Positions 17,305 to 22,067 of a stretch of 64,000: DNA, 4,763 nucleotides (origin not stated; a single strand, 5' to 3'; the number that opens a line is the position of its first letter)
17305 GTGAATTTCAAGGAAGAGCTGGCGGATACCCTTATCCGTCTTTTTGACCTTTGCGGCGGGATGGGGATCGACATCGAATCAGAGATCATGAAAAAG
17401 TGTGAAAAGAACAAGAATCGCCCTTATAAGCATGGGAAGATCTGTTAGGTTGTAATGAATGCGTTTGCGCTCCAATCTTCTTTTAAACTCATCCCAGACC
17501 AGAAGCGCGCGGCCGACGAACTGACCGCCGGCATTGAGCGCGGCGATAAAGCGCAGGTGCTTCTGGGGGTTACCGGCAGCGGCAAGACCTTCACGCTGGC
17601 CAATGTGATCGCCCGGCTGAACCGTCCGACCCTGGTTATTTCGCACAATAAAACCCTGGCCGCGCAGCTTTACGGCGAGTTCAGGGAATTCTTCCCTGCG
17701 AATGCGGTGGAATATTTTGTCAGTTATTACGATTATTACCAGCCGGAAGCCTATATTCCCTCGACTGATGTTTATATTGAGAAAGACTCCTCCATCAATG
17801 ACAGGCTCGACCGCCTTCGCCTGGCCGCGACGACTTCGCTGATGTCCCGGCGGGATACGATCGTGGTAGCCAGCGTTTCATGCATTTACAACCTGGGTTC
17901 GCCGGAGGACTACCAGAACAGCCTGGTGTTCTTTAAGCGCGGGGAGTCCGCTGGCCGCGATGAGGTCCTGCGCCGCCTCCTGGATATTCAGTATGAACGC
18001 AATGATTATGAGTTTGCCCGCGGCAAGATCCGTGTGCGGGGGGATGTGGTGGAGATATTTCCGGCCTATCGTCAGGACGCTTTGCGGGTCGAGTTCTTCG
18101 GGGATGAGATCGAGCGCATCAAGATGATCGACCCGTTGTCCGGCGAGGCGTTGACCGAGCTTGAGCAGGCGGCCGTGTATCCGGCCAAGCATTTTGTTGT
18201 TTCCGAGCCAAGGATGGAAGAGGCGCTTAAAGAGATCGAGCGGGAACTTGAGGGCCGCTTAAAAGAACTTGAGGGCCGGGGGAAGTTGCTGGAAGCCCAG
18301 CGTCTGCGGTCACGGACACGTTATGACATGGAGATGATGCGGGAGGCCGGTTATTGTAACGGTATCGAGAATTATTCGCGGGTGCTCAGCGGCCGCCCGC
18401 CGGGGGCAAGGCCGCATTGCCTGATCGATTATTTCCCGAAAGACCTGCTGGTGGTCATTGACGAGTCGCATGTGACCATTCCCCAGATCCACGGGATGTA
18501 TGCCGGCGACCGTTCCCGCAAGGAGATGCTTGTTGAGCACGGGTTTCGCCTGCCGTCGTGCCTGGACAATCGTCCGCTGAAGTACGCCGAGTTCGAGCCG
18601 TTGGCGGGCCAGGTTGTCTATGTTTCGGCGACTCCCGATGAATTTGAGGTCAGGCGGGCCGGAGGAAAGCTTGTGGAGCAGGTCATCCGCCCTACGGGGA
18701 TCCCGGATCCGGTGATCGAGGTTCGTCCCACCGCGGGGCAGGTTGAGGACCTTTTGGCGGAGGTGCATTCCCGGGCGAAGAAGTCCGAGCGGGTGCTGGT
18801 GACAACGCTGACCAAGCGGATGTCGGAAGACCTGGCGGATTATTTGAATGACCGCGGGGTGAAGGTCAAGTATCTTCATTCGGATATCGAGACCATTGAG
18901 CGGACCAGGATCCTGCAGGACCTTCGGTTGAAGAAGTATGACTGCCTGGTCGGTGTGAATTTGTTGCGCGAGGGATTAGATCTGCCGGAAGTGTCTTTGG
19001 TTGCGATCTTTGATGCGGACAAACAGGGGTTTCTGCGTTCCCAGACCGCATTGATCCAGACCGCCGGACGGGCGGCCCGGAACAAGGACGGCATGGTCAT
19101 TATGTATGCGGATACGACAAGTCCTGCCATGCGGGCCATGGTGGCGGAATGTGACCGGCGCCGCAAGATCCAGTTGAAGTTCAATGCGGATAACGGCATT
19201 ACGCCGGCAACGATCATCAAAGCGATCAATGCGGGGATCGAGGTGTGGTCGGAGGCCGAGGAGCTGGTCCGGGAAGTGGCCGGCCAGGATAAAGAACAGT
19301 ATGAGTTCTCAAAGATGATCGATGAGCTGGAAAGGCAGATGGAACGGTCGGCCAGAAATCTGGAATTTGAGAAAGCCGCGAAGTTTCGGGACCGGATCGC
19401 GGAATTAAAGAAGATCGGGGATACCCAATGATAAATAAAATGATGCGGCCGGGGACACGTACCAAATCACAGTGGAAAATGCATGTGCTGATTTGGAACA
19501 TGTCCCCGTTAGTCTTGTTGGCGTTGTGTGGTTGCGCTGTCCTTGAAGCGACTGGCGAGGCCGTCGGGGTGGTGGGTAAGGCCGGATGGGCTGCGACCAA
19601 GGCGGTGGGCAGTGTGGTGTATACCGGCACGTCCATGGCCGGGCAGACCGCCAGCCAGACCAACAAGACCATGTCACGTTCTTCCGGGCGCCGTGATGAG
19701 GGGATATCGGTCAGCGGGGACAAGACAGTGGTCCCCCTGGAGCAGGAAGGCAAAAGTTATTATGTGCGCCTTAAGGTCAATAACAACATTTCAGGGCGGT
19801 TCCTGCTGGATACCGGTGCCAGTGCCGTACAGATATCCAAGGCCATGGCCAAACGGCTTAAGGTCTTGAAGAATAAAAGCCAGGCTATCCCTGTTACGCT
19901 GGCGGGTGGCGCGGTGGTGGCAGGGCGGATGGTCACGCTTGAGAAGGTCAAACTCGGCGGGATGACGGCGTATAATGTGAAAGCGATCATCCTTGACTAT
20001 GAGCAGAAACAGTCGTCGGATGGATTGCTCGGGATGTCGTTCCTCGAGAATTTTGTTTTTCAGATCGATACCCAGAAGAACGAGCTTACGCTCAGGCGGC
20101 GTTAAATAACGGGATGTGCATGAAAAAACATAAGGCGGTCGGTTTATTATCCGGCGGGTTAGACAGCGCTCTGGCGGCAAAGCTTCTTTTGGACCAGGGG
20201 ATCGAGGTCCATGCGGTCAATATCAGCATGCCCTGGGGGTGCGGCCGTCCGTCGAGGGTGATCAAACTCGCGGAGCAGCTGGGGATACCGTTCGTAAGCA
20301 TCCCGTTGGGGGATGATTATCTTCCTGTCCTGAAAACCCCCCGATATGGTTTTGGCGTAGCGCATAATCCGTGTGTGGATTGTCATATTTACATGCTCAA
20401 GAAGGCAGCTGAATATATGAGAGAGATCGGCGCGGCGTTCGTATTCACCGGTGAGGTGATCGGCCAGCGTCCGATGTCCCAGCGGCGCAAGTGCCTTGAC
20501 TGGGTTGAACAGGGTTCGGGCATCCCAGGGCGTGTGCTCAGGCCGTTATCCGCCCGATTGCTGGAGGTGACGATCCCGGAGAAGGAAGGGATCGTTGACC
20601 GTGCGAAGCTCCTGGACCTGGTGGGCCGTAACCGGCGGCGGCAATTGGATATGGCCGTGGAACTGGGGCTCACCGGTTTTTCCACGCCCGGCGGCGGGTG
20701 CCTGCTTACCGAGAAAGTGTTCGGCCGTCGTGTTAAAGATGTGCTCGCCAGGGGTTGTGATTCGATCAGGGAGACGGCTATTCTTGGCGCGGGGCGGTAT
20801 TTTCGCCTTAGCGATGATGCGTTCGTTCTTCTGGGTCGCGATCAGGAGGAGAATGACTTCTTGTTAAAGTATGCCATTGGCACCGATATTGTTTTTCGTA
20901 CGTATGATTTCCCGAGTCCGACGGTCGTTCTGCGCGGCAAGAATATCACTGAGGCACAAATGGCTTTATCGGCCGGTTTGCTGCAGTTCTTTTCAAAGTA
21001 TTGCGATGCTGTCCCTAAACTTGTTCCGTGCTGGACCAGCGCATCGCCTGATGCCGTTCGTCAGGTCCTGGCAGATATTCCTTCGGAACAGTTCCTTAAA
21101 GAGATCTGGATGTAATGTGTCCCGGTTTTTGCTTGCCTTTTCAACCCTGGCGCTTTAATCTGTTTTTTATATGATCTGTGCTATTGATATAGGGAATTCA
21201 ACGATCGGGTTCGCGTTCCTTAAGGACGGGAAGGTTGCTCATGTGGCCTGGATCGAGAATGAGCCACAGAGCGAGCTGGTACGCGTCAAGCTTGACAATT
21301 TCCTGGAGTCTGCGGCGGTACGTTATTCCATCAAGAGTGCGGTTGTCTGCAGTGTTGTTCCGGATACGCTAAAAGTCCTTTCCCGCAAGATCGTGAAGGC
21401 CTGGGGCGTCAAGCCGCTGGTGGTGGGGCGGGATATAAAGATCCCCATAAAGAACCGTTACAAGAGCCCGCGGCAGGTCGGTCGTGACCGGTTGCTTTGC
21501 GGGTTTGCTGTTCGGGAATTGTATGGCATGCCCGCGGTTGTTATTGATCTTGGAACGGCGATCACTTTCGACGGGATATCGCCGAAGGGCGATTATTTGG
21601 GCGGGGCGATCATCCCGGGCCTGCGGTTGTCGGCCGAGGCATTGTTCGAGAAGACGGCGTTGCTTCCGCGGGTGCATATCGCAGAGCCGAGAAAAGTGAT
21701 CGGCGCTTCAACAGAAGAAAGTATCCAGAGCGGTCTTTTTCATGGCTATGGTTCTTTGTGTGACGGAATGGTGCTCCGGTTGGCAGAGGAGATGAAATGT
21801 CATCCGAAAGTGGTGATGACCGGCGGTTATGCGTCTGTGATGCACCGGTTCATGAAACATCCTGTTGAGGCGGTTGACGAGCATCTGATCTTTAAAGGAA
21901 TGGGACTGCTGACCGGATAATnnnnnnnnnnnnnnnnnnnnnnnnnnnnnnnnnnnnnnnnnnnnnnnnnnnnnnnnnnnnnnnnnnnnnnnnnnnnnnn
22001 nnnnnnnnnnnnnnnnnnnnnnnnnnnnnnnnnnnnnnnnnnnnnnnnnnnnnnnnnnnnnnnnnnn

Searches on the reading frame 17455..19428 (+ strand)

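Call 89: search_protein_families(library=pfam, proteins=[window:17455-19428:+], max_evalue=0.00001)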
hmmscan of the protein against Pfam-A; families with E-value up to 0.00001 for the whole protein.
window:17455-19428:+ (658 aa): 6 families
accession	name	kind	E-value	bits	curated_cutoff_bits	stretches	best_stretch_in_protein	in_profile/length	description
PF17757.6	UvrB_inter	-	3.5e-33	114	22.9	1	160-247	3-91/91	UvrB interaction domain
PF00271.37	Helicase_C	-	7.5e-21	74.9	23.5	1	432-543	5-109/110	Helicase conserved C-terminal domain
PF12344.14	UvrB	-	8.4e-16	58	27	1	550-591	1-42/43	Ultra-violet resistance protein B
PF04851.21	ResIII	-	1.4e-12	48.3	22.5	1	10-91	2-84/164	Type III restriction enzyme, res subunit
PF02151.25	UVR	-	1.3e-10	41.1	21.5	1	620-653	2-35/36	UvrB/uvrC motif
PF00270.35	DEAD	-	4.1e-06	27.1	26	0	14-85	2-76/167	DEAD/DEAH box helicase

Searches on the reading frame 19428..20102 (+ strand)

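Call 89: search_protein_families(library=pfam, proteins=[window:19428-20102:+], max_evalue=0.00001)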
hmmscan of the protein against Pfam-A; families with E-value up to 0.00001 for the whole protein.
window:19428-20102:+ (225 aa): 2 families
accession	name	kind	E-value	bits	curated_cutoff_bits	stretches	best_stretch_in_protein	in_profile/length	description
PF13650.11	Asp_protease_2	-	7.2e-21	75.1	24.3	1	113-205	1-90/90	Aspartyl protease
PF13975.11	gag-asp_proteas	-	5.4e-20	72.2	28.2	1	114-208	2-92/92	gag-polyprotein putative aspartyl protease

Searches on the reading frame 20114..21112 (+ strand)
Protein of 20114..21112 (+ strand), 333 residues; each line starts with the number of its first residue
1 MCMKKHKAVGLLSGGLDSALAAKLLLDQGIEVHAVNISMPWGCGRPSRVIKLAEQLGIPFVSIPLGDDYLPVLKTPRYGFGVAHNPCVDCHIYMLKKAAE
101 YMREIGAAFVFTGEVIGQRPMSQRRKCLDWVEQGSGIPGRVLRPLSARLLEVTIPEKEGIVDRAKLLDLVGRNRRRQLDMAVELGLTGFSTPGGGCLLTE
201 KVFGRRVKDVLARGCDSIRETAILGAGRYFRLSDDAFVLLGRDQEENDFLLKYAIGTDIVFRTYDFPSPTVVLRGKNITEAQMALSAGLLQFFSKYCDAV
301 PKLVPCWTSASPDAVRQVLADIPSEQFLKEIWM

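Call 89: search_protein_families(library=pfam, proteins=[window:20114-21112:+], max_evalue=0.00001)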
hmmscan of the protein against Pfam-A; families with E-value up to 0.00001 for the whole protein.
window:20114-21112:+ (333 aa): 3 families
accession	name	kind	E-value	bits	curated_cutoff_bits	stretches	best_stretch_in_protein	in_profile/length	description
PF18297.6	NFACT-R_2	-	9.3e-11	42.2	26.9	1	227-298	1-71/104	NFACT protein RNA binding domain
PF02568.20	ThiI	-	1.6e-08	34.8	20.5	1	6-146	4-145/197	Thiamine biosynthesis protein (ThiI)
PF03054.22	tRNA_Me_trans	-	6.6e-06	26.4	20.6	0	9-113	4-125/202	tRNA methyl transferase HUP domain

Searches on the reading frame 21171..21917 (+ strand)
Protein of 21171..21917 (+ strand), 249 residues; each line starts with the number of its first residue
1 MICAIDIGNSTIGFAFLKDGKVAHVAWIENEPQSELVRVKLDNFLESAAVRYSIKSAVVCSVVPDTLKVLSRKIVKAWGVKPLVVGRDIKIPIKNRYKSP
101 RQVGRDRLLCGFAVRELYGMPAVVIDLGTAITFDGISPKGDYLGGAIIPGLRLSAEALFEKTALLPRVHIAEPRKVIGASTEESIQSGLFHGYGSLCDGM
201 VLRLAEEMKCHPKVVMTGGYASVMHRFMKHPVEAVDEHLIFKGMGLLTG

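Call 89: search_protein_families(library=pfam, proteins=[window:21171-21917:+], max_evalue=0.00001)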
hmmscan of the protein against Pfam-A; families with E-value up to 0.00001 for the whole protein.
window:21171-21917:+ (249 aa): 1 family
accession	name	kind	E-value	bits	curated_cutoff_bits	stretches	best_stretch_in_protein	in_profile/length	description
PF03309.20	Pan_kinase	-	2.4e-56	191.3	24.7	1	4-201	3-203/205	Type III pantothenate kinase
